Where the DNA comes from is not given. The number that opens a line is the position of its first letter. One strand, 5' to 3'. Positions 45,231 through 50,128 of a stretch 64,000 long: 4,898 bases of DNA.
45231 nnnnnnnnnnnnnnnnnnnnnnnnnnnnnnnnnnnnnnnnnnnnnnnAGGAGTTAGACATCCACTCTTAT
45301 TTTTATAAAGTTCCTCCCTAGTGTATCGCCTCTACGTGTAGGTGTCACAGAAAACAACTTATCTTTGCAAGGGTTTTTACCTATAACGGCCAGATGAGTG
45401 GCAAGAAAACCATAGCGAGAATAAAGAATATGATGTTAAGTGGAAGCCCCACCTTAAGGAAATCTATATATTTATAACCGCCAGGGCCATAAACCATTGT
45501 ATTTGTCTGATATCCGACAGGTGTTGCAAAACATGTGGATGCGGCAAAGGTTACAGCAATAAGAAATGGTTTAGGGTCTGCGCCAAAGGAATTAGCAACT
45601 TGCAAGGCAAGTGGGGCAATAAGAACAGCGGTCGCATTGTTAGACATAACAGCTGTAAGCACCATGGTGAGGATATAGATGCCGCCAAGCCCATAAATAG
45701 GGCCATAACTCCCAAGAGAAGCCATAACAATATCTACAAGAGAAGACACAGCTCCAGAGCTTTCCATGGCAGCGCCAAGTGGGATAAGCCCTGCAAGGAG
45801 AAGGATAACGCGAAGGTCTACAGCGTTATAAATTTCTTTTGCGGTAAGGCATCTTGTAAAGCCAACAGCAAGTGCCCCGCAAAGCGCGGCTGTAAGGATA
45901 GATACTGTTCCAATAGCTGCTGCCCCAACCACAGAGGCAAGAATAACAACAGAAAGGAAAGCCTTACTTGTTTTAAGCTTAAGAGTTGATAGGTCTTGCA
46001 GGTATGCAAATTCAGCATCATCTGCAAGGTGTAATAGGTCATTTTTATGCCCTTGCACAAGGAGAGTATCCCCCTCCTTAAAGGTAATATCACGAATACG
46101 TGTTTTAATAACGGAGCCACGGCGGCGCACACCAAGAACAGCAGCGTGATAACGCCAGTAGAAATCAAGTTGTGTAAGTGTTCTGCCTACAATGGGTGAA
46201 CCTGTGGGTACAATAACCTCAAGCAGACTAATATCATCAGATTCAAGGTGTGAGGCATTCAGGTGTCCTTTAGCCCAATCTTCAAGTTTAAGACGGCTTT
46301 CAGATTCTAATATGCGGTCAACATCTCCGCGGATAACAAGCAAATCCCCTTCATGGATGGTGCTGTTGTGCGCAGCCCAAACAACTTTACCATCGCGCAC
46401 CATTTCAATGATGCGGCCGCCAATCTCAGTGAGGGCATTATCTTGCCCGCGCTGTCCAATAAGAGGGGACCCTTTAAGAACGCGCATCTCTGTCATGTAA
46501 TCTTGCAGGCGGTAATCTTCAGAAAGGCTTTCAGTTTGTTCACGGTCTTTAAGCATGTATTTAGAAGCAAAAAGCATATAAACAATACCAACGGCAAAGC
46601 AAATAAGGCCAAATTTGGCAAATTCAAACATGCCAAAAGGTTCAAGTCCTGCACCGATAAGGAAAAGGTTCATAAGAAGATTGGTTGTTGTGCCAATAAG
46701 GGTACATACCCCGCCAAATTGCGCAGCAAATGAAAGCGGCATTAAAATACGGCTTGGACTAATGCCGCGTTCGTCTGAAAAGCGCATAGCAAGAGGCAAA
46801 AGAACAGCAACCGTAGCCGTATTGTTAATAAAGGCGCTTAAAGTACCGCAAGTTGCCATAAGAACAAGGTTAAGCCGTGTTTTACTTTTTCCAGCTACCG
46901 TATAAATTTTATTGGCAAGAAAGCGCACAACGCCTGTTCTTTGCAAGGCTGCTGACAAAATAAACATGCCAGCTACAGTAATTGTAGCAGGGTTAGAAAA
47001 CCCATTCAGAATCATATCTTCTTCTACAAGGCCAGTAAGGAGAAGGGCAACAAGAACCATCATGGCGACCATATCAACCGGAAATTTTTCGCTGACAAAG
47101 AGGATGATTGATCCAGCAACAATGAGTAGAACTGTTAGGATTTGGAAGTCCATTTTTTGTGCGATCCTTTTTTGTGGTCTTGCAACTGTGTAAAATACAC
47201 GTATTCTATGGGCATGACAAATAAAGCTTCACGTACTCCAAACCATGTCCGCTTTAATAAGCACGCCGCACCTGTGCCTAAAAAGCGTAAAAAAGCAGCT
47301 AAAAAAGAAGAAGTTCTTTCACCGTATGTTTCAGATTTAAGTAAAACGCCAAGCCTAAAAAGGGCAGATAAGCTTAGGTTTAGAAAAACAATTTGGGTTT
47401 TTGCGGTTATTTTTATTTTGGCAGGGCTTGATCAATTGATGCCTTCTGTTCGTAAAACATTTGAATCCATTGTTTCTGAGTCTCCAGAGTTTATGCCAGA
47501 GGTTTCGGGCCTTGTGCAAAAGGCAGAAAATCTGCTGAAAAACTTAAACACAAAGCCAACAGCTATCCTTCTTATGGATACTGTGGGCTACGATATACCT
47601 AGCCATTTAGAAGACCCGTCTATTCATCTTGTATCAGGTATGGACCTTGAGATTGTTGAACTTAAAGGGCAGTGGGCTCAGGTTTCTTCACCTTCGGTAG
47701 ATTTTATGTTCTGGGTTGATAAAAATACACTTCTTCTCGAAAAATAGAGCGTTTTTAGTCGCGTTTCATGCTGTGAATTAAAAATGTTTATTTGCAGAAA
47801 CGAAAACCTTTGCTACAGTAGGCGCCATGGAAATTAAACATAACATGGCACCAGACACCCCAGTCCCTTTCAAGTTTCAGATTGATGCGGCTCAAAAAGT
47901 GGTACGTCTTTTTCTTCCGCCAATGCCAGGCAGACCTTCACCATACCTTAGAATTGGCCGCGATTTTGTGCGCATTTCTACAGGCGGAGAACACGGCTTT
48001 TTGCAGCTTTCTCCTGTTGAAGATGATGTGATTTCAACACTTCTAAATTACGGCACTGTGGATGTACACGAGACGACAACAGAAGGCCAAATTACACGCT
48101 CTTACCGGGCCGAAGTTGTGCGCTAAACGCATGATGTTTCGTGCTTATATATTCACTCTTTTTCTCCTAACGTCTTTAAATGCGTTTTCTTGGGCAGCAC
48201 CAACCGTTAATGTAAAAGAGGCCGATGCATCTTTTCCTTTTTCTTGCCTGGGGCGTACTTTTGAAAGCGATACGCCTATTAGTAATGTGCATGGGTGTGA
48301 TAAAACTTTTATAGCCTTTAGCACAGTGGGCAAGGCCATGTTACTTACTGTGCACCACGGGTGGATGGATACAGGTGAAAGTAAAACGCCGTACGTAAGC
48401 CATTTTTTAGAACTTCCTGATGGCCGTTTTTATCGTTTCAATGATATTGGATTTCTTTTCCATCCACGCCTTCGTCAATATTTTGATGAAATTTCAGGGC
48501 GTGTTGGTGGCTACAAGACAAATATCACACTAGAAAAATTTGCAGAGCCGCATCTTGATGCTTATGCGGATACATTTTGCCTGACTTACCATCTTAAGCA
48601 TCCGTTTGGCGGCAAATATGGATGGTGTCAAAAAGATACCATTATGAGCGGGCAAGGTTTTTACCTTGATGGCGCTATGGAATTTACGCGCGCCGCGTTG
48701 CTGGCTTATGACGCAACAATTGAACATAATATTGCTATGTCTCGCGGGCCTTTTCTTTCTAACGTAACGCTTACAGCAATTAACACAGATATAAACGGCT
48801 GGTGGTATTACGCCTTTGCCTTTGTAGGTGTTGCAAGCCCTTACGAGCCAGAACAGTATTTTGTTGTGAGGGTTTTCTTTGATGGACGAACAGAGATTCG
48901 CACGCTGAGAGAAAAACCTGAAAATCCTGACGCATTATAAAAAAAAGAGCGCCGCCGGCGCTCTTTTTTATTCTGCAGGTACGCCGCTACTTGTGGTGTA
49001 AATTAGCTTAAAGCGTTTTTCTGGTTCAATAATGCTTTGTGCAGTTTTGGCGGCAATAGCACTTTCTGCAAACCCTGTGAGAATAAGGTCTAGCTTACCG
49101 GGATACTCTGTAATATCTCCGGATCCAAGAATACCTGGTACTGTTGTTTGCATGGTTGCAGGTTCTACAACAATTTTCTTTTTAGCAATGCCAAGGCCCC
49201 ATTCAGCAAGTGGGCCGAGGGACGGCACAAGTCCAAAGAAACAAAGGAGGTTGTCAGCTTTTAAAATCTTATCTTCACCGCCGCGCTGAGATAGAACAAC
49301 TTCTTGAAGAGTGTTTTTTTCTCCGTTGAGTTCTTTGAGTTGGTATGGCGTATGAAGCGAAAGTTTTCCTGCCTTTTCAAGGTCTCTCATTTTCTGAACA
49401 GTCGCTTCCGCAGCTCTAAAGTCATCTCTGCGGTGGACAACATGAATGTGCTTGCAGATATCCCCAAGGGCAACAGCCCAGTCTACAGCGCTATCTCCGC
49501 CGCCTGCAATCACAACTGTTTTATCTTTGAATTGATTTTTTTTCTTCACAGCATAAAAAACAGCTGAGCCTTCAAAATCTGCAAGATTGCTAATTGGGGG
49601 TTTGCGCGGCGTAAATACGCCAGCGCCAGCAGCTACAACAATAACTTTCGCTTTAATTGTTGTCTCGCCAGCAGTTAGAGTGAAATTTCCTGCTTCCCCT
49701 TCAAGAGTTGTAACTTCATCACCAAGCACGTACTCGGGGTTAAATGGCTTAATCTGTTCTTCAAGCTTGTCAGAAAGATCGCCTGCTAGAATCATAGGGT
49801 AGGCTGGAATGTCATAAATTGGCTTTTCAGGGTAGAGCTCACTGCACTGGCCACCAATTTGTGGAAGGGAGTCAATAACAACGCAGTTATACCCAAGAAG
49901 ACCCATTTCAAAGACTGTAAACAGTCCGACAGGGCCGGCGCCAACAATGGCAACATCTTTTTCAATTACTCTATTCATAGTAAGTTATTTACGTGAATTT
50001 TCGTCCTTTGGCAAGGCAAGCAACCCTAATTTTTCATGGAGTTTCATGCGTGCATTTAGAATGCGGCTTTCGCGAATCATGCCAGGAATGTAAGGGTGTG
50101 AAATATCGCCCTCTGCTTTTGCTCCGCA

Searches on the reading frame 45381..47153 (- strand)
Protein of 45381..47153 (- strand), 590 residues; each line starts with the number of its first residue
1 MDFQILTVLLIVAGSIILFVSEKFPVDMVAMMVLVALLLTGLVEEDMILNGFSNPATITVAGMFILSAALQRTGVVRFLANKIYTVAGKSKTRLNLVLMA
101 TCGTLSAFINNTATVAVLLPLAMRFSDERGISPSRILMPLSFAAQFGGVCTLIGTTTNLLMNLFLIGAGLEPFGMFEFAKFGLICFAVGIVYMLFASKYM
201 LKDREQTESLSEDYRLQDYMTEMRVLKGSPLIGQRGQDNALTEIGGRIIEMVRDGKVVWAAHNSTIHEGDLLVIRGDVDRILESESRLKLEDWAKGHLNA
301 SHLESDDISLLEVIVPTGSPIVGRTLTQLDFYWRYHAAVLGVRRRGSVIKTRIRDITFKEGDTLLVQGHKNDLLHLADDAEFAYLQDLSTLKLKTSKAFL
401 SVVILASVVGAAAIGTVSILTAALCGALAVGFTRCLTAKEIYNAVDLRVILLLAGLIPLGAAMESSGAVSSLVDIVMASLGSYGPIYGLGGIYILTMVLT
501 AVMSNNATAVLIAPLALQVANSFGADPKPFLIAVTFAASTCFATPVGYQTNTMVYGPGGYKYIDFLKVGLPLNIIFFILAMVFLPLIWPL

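Call 14: search_protein_families(library=pfam, proteins=[window:45381-47153:-], max_evalue=0.001)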
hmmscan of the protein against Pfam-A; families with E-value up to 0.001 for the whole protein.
window:45381-47153:- (590 aa): 3 families
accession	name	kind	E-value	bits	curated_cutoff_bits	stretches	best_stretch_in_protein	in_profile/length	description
PF03600.22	CitMHS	-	1.1e-81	275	31.9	2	16-527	1-328/336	Citrate transporter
PF02080.26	TrkA_C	-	2.1e-21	76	27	2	310-377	1-67/71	TrkA-C domain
PF00939.25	Na_sulph_symp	-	3.2e-17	63.1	27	2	423-588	297-466/472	Sodium:sulfate symporter transmembrane region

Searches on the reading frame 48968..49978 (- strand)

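Call 14: search_protein_families(library=pfam, proteins=[window:48968-49978:-], max_evalue=0.001)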
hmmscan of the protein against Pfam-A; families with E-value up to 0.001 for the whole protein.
window:48968-49978:- (336 aa): 6 families
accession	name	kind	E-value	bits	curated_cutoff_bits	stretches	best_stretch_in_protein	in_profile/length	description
PF07992.20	Pyr_redox_2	-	3.7e-28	99.2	26.1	1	7-293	1-278/291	Pyridine nucleotide-disulphide oxidoreductase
PF13738.12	Pyr_redox_3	-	3.5e-20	72.9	30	1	86-283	101-301/305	Pyridine nucleotide-disulphide oxidoreductase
PF00070.33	Pyr_redox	-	6.9e-11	43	22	1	155-230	2-80/82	Pyridine nucleotide-disulphide oxidoreductase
PF03486.20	HI0933_like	-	8.4e-06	25.8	50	0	8-42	2-36/244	HI0933-like protein Rossmann domain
PF01266.30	DAO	-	6.7e-05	23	27.9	0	8-45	1-38/353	FAD dependent oxidoreductase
PF13450.12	NAD_binding_8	-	0.00011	22.8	21.9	1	11-47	1-37/68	NAD(P)-binding Rossmann-like domain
